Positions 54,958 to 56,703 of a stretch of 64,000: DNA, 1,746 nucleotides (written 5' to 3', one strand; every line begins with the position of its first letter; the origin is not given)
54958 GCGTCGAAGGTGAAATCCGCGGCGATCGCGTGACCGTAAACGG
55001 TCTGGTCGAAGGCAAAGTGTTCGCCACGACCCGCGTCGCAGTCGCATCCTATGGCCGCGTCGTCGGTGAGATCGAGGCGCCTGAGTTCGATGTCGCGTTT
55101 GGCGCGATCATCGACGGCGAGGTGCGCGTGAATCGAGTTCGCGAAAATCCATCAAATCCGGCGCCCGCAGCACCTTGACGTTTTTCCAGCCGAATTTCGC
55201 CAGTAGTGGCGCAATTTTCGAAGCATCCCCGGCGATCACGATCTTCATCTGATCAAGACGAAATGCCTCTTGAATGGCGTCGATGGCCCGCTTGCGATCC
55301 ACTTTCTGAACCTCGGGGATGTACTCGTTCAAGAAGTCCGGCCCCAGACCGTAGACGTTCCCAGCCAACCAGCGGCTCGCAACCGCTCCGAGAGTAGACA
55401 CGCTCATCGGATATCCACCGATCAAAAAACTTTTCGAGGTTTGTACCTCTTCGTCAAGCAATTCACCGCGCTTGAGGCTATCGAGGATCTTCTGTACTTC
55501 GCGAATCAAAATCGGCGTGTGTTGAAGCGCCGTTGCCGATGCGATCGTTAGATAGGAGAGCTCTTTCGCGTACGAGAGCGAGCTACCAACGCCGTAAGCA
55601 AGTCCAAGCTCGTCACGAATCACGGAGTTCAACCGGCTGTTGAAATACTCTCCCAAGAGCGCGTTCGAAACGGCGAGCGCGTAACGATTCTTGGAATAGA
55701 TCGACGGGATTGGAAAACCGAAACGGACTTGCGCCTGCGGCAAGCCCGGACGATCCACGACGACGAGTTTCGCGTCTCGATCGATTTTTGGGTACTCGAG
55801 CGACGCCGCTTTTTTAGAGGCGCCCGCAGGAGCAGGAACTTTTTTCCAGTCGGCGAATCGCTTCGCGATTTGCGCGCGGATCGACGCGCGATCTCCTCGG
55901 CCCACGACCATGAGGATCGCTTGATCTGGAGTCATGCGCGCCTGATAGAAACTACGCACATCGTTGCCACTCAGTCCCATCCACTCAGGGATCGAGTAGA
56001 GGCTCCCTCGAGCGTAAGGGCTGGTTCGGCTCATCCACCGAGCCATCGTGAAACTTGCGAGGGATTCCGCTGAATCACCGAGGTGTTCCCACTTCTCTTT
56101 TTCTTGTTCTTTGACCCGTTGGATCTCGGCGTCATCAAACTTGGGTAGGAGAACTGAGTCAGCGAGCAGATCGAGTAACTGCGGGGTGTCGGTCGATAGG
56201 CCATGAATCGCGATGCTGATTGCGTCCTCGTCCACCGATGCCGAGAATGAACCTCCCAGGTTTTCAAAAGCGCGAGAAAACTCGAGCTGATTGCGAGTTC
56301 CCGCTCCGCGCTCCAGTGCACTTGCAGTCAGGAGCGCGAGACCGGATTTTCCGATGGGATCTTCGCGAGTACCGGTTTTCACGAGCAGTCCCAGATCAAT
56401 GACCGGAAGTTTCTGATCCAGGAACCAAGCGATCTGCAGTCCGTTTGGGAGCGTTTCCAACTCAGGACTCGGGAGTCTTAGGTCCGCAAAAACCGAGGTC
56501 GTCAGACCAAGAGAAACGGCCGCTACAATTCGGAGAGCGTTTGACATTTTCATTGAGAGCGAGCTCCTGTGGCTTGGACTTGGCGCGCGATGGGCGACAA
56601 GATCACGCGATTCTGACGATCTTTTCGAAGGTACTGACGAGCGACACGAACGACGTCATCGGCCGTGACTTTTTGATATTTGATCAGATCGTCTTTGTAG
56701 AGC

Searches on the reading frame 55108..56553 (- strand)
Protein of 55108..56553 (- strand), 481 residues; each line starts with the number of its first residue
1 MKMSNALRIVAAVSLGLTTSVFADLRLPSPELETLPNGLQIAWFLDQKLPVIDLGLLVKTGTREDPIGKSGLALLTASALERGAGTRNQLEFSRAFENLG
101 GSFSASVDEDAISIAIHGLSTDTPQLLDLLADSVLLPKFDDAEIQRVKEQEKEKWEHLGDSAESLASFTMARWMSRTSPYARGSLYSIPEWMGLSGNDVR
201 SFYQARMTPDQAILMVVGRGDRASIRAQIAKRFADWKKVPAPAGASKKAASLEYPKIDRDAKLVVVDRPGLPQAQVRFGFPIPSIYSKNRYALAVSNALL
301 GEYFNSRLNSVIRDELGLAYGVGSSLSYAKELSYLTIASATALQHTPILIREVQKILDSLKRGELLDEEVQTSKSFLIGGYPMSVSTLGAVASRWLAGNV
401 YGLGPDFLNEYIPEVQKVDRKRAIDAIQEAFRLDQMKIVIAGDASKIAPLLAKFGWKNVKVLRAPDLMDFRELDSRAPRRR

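Call 49: search_protein_families(library=ncbifam, proteins=[window:55108-56553:-], max_evalue=1e-10)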
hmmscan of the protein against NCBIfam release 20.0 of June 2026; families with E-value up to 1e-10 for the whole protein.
window:55108-56553:- (481 aa): 1 family
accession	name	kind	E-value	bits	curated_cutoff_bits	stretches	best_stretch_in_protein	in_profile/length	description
NF047422.1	YfmF_fam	equivalog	2.4e-20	72.8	285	1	138-424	118-395/412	EF-P 5-aminopentanol modification-associated protein YfmF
